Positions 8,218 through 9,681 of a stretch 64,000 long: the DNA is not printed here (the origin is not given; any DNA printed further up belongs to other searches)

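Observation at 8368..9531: GlmU-like nucleotidyltransferase domain fused to a HIT/GalT-like domain with a degenerate HxHxQ motif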

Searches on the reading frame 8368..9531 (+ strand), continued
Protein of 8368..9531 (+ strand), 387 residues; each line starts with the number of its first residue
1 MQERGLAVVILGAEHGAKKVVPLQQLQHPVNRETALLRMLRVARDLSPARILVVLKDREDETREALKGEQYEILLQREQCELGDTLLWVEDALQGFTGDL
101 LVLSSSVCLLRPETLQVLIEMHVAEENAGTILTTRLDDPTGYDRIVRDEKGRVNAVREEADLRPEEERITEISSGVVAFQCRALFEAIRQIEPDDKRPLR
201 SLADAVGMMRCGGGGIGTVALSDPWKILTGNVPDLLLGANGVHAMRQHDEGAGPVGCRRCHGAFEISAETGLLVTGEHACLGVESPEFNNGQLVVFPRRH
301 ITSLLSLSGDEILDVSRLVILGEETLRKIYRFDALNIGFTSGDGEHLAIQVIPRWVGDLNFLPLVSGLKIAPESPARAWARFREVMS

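Call 12: find_encoding_contigs(protein=P0005, flank=8000, max_places=3)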
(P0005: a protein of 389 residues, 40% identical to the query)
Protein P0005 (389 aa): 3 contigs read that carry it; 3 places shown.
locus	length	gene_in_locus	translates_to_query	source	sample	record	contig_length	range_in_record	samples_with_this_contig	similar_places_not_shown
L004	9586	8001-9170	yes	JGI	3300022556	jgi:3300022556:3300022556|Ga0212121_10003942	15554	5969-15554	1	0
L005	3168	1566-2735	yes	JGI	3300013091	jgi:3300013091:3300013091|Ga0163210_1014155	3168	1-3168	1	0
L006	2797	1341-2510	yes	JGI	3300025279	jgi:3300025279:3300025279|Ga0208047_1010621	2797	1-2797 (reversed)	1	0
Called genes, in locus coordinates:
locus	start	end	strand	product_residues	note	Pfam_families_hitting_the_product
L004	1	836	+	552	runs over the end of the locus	PF22842:Pel9A-like_beta_helix (weak), PF02415:Chlam_PMP (faint), PF13229:Beta_helix, PF13860:FlgD_ig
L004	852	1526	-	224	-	PF00753:Lactamase_B, PF13483:Lactamase_B_3, PF12706:Lactamase_B_2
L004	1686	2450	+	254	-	PF00902:TatC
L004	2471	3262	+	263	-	PF03309:Pan_kinase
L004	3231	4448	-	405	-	PF13439:Glyco_transf_4, PF13579:Glyco_trans_4_4, PF20706:GT4-conflict, PF00534:Glycos_transf_1, PF13692:Glyco_trans_1_4, PF13524:Glyco_trans_1_2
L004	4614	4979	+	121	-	PF02152:FolB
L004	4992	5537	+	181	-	PF01288:HPPK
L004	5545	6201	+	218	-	PF01712:dNK, PF13238:AAA_18 (faint)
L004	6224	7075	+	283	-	PF02548:Pantoate_transf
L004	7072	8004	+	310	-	PF02569:Pantoate_ligase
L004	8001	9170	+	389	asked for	PF00483:NTP_transferase, PF01128:IspD (weak), PF12804:NTP_transf_3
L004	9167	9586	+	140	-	?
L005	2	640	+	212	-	?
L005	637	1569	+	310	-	PF02569:Pantoate_ligase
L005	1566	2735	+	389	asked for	PF00483:NTP_transferase, PF01128:IspD (weak), PF12804:NTP_transf_3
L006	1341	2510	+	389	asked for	PF00483:NTP_transferase, PF01128:IspD (weak), PF12804:NTP_transf_3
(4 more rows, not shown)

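Call 28: predict_structure(alignment_id=A1)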
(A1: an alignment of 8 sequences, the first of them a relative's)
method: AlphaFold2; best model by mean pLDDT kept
length: 387 residues; sequences in the alignment: 8
mean_pLDDT: 74.0   pTM: 0.63
mean pLDDT of the five models: 74.0, 72.9, 71.0, 67.9, 65.1
residues with pLDDT >= 90: 74; 70-90: 157; 50-70: 124; < 50: 32
segments of 3 or more residues with pLDDT < 50: 15-21, 356-372
pLDDT, mean of each block of 10 residues (from residue 1): 77 48 54 72 88 76 67 76 82 90 77 87 92 86 89 89 91 90 92 74 88 90 66 56 57 61 65 77 66 79 79 86 76 59 69 51 39 59 64
secondary structure, 60 per line:
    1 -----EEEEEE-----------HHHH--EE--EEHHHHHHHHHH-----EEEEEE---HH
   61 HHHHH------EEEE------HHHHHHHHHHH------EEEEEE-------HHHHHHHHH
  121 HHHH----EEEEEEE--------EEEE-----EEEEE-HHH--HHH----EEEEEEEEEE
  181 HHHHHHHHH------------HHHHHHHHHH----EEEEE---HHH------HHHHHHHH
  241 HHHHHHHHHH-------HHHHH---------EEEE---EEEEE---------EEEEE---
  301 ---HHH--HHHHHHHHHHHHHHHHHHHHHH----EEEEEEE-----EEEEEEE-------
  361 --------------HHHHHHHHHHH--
elements in order: E6-11 H23-26 H35-44 E50-55 H59-65 E72-75 H82-92 E99-104 H112-124 E129-135 E144-147 E153-157 E171-180 H181-189 H202-211 E216-220 H233-250 H258-262 E272-275 E279-283 E293-297 H309-330 E335-341 E347-353 H375-385

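Call 32: fold_search(model_id=the predicted structure, library=pdb)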
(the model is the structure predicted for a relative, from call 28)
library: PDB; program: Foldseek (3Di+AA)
matches with E <= 10: 1350; with E <= 0.001: 740
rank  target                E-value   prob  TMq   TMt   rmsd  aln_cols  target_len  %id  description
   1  1g97                  2.8e-23  1.00  0.59  0.52   2.2       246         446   29  S.PNEUMONIAE GLMU COMPLEXED WITH UDP-N-ACETYLGLUCOSAMINE AND MG2+ (released 2001-05-22)
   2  1g95                  8.4e-23  1.00  0.58  0.51   2.4       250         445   29  CRYSTAL STRUCTURE OF S.PNEUMONIAE GLMU, APO FORM (released 2001-05-22)
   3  4aaw                  1.9e-22  1.00  0.58  0.50   2.7       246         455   29  S.pneumoniae GlmU in complex with an antibacterial inhibitor (released 2012-02-15)
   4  7kr9                  3.3e-22  1.00  0.57  0.49   2.9       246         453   28  Bifunctional enzyme GlmU bound to Zn(II) (released 2021-12-01)
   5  4ac3                  6.4e-22  1.00  0.59  0.50   2.9       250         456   29  S.pneumoniae GlmU in complex with an antibacterial inhibitor (released 2012-02-15)
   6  1hm8_A                6.8e-22  1.00  0.59  0.50   2.4       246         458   29  CRYSTAL STRUCTURE OF S.PNEUMONIAE N-ACETYLGLUCOSAMINE-1-PHOSPHATE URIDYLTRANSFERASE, GLMU, BOUND TO ACETYL COENZYME A (released 2001-11-30)
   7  9dqf                  1.7e-21  1.00  0.57  0.50   3.1       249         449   25  Crystal structure of bifunctional GlmU from Staphylococcus aureus NCTC 8325 complexed with acetyl CoA and citrate (released 2025-05-14)
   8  9dr4                  4.7e-21  1.00  0.57  0.49   3.1       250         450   25  Crystal structure of bifunctional GlmU from Staphylococcus aureus NCTC 8325 complexed with UTP, CoA and Glc 1-P (released 2025-05-14)
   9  1hm0_A                7.5e-21  1.00  0.58  0.51   2.4       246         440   29  CRYSTAL STRUCTURE OF S.PNEUMONIAE N-ACETYLGLUCOSAMINE 1-PHOSPHATE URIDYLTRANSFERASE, GLMU (released 2001-11-30)
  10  7k47                  1.5e-20  1.00  0.59  0.50   2.7       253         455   25  Crystal Structure of Glucosamine-1-phosphate N-acetyltransferase from Stenotrophomonas maltophilia K279a (released 2020-09-23)
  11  3st8                  3.2e-20  1.00  0.59  0.48   2.6       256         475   28  Crystal structure of GlmU from Mycobacterium tuberculosis in complex with COENZYME A, GLUCOSAMINE 1-PHOSPHATE and URIDIN (released 2012-08-08)
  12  3spt                  3.6e-20  1.00  0.58  0.48   2.6       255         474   28  Crystal structure of GlmU from Mycobacterium tuberculosis in complex with ACETYL COENZYME A and URIDINE-DIPHOSPHATE-N-AC (released 2012-08-08)
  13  3d98                  5.4e-20  1.00  0.57  0.57   2.9       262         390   27  Crystal structure of GlmU from Mycobacterium tuberculosis, ligand-free form (released 2009-03-10)
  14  5vmk_A                7.8e-20  1.00  0.59  0.51   2.3       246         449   24  Crystal structure of a bifunctional GlmU UDP-N-acetylglucosamine diphosphorylase/glucosamine-1- phosphate N-acetyltran (released 2017-05-24)
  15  2qkx                  7.8e-20  1.00  0.58  0.58   2.6       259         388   28  N-acetyl glucosamine 1-phosphate uridyltransferase from Mycobacterium tuberculosis complex with N-acetyl glucosamine 1-p (released 2008-07-15)
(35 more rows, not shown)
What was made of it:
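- Checked: The AlphaFold model matches S. pneumoniae GlmU 1g97 (Foldseek E 2.8e-23, rmsd 2.2 A over 246 columns) (calls 28, 32).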

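Call 64: list_cluster_members(proteins=[P0001, P0002, P0048, P0051, P0052, P0054, P0057, P0059, P0081, P0065])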
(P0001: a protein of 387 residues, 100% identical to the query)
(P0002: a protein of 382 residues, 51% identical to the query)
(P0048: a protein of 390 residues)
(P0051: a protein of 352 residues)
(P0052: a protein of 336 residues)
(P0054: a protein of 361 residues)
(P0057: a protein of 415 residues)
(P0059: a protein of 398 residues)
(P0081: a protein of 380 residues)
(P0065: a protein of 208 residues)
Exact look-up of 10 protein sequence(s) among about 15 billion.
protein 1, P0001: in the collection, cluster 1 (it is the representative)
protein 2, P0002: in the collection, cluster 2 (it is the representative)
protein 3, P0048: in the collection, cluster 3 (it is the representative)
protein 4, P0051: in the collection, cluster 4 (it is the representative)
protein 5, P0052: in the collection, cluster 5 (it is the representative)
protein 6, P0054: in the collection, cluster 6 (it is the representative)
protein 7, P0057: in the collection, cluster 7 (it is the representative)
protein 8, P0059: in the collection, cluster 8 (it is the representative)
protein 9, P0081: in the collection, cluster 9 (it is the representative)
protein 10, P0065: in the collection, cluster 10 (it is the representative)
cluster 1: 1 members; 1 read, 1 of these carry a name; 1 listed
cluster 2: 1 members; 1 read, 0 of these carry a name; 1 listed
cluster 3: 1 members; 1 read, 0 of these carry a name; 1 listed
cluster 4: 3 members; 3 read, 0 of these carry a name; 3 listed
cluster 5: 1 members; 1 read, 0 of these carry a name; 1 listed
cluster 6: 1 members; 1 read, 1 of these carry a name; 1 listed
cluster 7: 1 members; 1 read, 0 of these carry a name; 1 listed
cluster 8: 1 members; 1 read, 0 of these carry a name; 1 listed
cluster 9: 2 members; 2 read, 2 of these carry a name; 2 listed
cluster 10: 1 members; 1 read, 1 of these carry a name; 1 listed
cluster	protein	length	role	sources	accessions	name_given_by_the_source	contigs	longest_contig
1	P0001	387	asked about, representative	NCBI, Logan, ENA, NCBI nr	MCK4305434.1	MAG: hypothetical protein KAY24_14450 [Candidatus Eisenbacteria sp.] | hypothetical protein [Candidatus Eisenbacteria bacterium]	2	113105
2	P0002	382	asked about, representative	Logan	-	-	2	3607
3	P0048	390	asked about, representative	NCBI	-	-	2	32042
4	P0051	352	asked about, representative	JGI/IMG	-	-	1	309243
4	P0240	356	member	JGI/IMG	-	-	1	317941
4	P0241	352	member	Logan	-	-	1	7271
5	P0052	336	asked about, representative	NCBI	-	-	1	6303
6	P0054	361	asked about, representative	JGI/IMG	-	ATP adenylyltransferase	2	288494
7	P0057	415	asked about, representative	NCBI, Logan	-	-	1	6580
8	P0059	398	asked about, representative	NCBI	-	-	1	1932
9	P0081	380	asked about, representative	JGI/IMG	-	UDP-N-acetylglucosamine diphosphorylase/glucosamine-1-phosphate N-acetyltransferase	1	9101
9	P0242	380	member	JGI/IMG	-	UDP-N-acetylglucosamine diphosphorylase/glucosamine-1-phosphate N-acetyltransferase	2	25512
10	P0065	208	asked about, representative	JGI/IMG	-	ATP adenylyltransferase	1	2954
